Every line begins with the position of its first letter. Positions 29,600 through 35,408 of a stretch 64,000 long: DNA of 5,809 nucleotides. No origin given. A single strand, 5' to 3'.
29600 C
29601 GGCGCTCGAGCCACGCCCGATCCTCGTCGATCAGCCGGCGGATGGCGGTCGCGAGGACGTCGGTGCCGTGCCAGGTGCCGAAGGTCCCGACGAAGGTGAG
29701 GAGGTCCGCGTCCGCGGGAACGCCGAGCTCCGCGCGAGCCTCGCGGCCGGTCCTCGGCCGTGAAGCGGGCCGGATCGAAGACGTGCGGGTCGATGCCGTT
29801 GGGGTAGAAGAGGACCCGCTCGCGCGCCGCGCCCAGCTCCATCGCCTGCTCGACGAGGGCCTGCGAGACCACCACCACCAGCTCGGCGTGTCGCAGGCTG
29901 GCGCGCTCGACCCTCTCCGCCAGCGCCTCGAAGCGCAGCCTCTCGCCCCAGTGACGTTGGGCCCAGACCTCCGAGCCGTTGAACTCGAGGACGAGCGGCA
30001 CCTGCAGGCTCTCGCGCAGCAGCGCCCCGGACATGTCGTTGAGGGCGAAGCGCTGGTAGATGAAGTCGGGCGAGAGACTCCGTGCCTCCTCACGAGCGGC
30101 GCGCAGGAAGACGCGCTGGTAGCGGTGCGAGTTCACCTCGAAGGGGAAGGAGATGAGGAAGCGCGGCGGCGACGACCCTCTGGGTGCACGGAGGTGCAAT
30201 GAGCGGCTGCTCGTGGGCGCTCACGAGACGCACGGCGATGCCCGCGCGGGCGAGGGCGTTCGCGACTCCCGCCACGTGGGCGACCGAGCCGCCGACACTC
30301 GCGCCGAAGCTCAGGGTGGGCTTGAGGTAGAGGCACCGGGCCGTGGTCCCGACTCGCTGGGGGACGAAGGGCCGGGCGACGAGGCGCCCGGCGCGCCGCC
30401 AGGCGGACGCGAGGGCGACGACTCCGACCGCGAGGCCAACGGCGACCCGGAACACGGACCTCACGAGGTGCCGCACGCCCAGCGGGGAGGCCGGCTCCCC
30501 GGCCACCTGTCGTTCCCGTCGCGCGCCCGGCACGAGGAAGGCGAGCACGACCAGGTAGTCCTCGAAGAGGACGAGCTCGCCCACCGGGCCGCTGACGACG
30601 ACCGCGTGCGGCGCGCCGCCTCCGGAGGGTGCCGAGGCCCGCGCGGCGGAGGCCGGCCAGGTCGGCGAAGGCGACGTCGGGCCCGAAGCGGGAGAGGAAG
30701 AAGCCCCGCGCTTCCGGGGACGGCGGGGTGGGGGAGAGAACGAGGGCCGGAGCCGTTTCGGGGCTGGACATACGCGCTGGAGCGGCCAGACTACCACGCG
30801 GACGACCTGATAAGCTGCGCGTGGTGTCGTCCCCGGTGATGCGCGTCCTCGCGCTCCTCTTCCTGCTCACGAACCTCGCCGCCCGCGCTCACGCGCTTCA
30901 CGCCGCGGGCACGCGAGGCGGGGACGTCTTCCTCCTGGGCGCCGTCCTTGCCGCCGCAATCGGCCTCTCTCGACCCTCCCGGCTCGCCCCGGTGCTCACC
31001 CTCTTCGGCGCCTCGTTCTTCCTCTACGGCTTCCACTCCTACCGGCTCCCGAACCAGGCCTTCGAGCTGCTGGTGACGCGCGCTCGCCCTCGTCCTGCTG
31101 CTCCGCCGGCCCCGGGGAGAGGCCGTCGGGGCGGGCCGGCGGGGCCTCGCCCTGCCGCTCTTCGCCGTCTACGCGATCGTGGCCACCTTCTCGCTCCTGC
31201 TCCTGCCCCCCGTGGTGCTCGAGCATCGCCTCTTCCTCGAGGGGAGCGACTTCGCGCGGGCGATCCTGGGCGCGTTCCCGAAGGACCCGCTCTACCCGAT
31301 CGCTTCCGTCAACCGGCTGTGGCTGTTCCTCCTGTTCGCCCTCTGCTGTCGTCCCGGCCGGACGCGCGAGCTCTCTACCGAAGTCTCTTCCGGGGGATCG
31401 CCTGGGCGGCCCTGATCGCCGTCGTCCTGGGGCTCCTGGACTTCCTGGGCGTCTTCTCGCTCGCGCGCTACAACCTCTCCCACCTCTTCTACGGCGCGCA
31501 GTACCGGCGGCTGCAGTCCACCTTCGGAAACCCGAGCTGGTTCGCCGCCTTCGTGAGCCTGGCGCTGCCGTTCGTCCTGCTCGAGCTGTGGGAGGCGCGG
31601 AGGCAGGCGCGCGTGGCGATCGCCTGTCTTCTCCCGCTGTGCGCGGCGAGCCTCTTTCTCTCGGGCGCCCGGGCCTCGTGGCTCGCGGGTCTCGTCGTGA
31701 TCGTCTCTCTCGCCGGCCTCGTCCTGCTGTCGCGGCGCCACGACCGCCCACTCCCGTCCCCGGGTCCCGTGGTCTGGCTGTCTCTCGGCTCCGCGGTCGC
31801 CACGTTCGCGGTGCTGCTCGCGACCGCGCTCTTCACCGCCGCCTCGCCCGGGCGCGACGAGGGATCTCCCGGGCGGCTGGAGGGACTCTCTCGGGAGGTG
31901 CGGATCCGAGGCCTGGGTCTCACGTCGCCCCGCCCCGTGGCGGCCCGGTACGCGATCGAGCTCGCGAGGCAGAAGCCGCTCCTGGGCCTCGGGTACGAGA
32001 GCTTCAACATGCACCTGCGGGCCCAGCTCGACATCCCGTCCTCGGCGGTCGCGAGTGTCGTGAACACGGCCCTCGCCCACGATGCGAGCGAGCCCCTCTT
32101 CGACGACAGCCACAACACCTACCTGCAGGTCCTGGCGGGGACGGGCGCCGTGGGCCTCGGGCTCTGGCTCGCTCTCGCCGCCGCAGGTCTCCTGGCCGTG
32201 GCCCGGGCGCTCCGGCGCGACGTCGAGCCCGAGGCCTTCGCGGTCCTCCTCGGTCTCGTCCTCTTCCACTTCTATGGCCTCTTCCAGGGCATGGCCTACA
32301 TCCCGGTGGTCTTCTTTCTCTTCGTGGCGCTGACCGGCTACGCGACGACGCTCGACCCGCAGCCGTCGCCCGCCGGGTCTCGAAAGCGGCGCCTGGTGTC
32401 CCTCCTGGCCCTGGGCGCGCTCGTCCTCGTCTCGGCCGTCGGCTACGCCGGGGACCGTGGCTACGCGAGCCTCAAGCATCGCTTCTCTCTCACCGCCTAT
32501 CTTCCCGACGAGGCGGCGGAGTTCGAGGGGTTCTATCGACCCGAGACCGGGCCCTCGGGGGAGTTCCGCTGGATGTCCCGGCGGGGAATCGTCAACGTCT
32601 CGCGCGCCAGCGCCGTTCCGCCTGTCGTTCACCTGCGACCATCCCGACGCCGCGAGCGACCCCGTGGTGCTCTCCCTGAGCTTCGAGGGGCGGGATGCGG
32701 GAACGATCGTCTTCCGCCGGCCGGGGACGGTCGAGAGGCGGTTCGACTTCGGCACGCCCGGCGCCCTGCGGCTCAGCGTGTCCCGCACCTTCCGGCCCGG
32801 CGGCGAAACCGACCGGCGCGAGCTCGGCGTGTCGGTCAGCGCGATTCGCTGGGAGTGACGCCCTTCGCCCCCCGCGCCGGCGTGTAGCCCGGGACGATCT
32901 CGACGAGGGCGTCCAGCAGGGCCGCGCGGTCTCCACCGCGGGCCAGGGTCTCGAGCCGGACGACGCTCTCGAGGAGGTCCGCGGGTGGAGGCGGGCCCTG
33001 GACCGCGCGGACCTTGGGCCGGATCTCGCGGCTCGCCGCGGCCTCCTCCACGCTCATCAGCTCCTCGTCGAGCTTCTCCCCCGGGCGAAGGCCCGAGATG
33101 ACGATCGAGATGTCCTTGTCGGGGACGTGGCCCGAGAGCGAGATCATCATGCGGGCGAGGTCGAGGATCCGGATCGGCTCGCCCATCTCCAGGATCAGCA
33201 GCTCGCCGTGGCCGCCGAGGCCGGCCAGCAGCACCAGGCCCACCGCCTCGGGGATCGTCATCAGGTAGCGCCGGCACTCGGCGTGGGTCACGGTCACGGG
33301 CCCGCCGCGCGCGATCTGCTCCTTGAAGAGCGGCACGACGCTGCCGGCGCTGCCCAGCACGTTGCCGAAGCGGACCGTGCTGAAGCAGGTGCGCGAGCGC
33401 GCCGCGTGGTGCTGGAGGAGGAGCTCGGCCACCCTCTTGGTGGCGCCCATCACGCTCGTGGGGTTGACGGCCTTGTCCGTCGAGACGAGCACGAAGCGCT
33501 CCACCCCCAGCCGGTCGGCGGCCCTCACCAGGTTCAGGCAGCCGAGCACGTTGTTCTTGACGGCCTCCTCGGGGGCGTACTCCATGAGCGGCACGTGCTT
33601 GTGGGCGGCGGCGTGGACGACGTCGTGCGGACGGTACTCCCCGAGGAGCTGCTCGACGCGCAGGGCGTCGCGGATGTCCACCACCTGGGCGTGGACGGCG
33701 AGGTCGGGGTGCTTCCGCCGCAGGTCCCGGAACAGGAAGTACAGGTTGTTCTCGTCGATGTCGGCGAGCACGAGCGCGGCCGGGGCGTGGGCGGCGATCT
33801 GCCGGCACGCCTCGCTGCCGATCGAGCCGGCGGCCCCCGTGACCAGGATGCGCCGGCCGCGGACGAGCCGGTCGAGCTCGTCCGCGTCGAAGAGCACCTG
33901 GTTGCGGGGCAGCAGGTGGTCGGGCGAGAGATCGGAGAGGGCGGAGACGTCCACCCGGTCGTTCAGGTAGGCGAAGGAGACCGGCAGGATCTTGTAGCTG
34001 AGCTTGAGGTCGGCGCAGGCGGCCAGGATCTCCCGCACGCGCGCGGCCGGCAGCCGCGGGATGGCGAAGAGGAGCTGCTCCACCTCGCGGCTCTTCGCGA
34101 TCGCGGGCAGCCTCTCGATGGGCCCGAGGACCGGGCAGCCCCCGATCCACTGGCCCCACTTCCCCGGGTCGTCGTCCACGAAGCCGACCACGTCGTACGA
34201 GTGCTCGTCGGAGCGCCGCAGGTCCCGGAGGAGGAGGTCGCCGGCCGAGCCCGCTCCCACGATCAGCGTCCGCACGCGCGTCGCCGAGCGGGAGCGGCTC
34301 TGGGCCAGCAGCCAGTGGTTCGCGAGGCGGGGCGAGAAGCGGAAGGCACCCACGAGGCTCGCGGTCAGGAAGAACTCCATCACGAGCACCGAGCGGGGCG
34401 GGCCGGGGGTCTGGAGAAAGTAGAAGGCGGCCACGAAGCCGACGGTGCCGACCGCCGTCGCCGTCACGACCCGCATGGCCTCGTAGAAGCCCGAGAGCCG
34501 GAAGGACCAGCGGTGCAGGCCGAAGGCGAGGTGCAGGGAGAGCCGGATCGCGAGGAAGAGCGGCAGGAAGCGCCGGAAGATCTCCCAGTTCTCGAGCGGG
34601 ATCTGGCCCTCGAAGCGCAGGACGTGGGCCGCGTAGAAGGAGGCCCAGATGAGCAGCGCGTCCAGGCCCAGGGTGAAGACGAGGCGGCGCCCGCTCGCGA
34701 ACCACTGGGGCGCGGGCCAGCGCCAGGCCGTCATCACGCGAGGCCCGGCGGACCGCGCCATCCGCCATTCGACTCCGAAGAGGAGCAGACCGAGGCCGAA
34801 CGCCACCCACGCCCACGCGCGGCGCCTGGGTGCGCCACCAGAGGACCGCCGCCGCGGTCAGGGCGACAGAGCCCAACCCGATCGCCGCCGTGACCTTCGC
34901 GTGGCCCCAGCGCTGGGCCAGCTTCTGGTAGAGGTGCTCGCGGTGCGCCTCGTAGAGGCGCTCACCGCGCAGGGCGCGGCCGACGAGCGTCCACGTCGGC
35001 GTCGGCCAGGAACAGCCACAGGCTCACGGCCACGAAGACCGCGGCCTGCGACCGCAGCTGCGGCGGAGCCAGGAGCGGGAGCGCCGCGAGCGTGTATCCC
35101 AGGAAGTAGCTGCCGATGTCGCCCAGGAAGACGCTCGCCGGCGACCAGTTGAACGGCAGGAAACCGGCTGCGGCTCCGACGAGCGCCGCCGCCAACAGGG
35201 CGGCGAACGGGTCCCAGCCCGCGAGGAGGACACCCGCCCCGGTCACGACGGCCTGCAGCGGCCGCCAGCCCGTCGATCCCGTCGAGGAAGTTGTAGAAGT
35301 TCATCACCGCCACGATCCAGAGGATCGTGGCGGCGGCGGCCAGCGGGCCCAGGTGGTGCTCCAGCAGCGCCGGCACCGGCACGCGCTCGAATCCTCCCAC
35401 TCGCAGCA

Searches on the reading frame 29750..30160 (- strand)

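Call 36: search_protein_families(library=pfam, proteins=[window:29750-30160:-], max_evalue=0.01)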
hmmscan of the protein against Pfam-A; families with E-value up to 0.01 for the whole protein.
window:29750-30160:- (137 aa): 2 families
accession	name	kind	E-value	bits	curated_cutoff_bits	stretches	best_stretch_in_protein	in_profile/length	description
PF13579.12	Glyco_trans_4_4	-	6.7e-13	49.7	29.7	1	13-122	58-158/158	Glycosyl transferase 4-like domain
PF13439.12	Glyco_transf_4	-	4e-12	46.9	28.5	1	10-125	52-168/170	Glycosyltransferase Family 4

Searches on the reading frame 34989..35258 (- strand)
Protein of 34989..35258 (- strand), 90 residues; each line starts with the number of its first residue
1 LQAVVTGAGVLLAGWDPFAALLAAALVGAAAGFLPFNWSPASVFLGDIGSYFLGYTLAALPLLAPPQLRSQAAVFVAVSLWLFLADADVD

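Call 36: search_protein_families(library=pfam, proteins=[window:34989-35258:-], max_evalue=0.01)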
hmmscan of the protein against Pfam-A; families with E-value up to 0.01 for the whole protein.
window:34989-35258:- (90 aa): 1 family
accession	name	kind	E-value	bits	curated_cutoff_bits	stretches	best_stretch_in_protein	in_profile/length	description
PF00953.26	Glycos_transf_4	-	7.5e-14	52.5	27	1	16-62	111-157/160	Glycosyl transferase family 4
